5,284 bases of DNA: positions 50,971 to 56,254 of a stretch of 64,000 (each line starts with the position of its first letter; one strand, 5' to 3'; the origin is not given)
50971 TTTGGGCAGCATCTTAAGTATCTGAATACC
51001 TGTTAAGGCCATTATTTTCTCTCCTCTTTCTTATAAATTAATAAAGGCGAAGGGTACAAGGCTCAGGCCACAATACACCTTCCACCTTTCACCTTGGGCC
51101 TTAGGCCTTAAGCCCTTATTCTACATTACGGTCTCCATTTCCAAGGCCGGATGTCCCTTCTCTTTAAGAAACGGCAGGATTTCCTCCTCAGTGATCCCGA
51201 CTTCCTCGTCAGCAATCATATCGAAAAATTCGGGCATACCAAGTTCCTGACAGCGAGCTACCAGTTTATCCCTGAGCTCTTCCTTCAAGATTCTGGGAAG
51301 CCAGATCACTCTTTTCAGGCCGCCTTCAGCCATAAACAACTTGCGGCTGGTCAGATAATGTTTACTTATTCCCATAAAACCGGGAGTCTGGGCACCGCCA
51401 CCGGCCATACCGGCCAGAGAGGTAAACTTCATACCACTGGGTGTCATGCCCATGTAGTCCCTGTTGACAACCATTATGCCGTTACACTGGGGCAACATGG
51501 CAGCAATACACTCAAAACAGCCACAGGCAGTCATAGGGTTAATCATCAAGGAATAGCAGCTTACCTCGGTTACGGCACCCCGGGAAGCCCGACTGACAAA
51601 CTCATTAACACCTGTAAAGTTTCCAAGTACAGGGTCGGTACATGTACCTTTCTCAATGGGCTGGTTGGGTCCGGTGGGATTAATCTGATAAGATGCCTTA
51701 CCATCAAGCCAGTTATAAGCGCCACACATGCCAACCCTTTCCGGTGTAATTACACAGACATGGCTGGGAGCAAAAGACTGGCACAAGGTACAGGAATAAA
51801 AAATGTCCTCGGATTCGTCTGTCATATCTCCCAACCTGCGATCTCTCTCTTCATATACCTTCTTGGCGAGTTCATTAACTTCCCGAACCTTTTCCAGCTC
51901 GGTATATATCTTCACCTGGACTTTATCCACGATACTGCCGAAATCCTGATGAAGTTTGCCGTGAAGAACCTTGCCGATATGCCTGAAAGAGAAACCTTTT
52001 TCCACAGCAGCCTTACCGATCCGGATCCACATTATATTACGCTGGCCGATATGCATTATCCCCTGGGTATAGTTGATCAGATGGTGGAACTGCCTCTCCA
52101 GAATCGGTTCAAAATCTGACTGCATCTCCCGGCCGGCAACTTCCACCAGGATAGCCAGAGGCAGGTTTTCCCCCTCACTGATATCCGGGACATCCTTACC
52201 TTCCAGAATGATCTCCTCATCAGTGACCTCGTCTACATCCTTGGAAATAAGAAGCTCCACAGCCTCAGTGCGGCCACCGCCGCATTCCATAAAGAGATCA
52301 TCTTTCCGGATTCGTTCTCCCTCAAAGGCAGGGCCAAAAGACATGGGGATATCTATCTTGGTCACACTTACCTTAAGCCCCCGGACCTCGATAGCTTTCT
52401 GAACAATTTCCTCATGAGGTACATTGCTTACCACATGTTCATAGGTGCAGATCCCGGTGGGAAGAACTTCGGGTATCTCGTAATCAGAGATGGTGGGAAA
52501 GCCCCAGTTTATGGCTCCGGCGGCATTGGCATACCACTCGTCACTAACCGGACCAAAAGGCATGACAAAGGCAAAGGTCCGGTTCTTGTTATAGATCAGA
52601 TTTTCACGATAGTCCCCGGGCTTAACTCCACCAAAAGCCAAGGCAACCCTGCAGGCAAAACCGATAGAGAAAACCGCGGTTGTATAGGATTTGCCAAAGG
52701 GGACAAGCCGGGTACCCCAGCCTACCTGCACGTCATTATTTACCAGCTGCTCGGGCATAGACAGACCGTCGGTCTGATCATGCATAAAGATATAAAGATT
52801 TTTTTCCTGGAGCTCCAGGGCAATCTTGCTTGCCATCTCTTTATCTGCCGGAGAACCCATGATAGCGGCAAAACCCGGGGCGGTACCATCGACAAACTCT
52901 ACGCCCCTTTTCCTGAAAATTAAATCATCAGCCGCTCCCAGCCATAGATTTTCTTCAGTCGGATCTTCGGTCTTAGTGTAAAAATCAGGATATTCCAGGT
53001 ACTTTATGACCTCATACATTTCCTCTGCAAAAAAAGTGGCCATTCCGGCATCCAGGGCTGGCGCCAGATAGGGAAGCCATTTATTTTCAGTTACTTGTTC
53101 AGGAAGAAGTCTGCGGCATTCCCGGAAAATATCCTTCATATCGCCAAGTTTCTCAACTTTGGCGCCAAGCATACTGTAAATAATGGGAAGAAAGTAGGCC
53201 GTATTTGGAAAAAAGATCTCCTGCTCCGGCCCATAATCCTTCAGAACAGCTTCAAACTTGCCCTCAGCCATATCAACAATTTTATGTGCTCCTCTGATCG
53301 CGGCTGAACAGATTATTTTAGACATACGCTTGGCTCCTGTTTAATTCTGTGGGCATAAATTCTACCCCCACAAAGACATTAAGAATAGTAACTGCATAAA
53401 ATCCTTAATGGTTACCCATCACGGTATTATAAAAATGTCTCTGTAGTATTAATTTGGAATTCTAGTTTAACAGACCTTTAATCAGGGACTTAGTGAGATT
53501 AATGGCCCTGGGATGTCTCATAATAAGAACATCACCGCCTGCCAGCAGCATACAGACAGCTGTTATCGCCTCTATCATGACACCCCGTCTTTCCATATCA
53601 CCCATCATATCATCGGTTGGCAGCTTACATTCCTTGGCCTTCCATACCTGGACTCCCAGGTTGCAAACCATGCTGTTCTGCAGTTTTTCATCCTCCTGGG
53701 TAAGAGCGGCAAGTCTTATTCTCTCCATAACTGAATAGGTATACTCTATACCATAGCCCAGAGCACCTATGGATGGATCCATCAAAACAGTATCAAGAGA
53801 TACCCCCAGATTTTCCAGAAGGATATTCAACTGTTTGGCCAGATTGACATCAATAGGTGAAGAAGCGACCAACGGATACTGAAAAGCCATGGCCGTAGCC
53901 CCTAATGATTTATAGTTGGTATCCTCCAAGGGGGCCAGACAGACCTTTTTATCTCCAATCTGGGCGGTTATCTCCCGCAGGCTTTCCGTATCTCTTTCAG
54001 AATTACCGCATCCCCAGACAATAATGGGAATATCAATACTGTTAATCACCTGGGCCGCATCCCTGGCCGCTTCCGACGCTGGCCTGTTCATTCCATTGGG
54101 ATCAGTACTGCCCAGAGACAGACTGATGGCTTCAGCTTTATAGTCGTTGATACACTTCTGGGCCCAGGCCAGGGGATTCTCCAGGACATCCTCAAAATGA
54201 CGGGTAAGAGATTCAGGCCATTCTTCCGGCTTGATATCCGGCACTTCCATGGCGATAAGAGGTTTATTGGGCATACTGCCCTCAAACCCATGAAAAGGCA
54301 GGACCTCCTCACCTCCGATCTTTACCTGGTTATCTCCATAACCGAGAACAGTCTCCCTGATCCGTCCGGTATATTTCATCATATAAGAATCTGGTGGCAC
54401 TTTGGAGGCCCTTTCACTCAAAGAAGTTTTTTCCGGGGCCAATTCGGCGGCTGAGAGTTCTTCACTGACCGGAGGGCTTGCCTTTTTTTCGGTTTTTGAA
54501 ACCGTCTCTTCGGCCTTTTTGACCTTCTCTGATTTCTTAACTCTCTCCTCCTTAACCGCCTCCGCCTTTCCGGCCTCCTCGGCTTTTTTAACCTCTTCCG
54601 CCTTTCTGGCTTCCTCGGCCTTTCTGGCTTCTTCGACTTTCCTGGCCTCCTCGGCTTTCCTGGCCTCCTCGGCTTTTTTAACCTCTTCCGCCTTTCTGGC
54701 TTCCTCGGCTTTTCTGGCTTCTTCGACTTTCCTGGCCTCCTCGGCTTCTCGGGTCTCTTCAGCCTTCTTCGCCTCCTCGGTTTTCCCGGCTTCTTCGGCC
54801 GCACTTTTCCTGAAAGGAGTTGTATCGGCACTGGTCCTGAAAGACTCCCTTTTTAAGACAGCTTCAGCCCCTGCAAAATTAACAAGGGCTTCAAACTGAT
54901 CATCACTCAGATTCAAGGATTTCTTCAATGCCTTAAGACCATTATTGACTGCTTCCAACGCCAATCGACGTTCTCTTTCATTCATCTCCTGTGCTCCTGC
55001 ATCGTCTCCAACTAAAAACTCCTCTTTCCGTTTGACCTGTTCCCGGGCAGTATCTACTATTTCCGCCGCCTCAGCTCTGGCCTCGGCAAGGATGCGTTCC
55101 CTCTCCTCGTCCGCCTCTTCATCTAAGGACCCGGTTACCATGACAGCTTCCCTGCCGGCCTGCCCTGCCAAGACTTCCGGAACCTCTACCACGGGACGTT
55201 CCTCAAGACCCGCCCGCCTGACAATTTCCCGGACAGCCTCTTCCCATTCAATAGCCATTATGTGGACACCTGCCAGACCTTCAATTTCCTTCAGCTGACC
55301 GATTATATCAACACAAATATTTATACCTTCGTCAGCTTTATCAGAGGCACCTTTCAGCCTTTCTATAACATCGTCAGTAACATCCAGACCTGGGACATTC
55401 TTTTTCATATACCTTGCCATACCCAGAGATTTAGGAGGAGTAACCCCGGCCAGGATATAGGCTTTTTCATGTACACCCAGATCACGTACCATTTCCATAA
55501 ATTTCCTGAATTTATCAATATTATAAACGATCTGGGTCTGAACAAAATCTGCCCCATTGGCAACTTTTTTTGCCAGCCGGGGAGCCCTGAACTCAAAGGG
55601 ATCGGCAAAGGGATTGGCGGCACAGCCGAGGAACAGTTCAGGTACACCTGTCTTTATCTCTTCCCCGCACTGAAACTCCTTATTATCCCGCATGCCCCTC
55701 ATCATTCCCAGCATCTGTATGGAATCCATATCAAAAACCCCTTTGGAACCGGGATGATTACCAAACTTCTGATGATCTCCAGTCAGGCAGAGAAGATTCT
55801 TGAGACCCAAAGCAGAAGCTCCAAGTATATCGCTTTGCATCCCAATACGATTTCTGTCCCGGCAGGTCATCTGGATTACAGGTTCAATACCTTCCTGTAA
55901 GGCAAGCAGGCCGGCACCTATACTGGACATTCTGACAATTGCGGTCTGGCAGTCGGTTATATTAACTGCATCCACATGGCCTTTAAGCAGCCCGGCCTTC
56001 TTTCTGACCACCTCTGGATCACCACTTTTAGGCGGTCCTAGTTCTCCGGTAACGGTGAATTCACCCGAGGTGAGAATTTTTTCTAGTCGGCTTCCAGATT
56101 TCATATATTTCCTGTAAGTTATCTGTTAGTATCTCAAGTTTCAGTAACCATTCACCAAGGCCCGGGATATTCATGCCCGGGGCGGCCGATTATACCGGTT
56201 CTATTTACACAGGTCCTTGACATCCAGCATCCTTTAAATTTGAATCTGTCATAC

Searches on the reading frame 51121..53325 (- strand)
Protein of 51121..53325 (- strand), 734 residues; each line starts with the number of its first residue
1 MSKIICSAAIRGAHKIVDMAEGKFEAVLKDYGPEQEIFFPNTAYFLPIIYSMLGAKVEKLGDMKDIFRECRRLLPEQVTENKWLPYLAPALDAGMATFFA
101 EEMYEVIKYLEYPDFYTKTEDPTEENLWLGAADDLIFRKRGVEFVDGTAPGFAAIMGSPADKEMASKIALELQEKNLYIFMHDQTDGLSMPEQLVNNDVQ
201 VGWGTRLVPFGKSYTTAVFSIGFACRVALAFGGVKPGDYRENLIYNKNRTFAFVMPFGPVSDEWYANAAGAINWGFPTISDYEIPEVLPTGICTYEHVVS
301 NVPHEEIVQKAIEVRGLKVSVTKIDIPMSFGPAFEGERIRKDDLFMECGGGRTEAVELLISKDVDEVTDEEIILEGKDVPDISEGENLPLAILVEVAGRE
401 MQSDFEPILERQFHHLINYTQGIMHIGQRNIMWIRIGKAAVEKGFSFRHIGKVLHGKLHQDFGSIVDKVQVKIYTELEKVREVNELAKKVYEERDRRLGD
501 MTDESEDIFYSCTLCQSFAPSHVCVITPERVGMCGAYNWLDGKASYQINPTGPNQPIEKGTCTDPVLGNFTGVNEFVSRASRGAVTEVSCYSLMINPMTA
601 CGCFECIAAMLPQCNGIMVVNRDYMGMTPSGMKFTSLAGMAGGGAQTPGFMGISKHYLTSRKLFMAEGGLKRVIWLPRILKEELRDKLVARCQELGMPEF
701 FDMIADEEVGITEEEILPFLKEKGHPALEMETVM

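Call 45: search_protein_families(library=pfam, proteins=[window:51121-53325:-], max_evalue=1e-8)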
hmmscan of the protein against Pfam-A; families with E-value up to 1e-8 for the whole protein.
window:51121-53325:- (734 aa): 3 families
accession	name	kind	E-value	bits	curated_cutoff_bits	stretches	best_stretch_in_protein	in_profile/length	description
PF19436.4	ACS_CODH_B_C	-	2e-121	404.6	25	1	491-734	1-245/245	ACS/CODH beta subunit C-terminal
PF03598.20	CdhC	-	1.7e-66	223.3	24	1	326-480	1-155/155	CO dehydrogenase/acetyl-CoA synthase complex beta subunit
PF18537.6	CODH_A_N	-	3.2e-27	94.8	32.2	1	22-110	2-83/83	Carbon monoxide dehydrogenase subunit alpha N-terminal domain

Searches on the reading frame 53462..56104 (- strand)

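Call 45: search_protein_families(library=pfam, proteins=[window:53462-56104:-], max_evalue=1e-8)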
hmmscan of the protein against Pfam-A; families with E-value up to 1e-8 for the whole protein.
window:53462-56104:- (880 aa): 2 families
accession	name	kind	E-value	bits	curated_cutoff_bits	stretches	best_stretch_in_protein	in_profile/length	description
PF03599.22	CdhD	-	1.2e-41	143.2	24.8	1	585-863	2-241/387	CO dehydrogenase/acetyl-CoA synthase delta subunit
PF02219.23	MTHFR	-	4.8e-34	118.4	24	1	6-299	1-287/287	Methylenetetrahydrofolate reductase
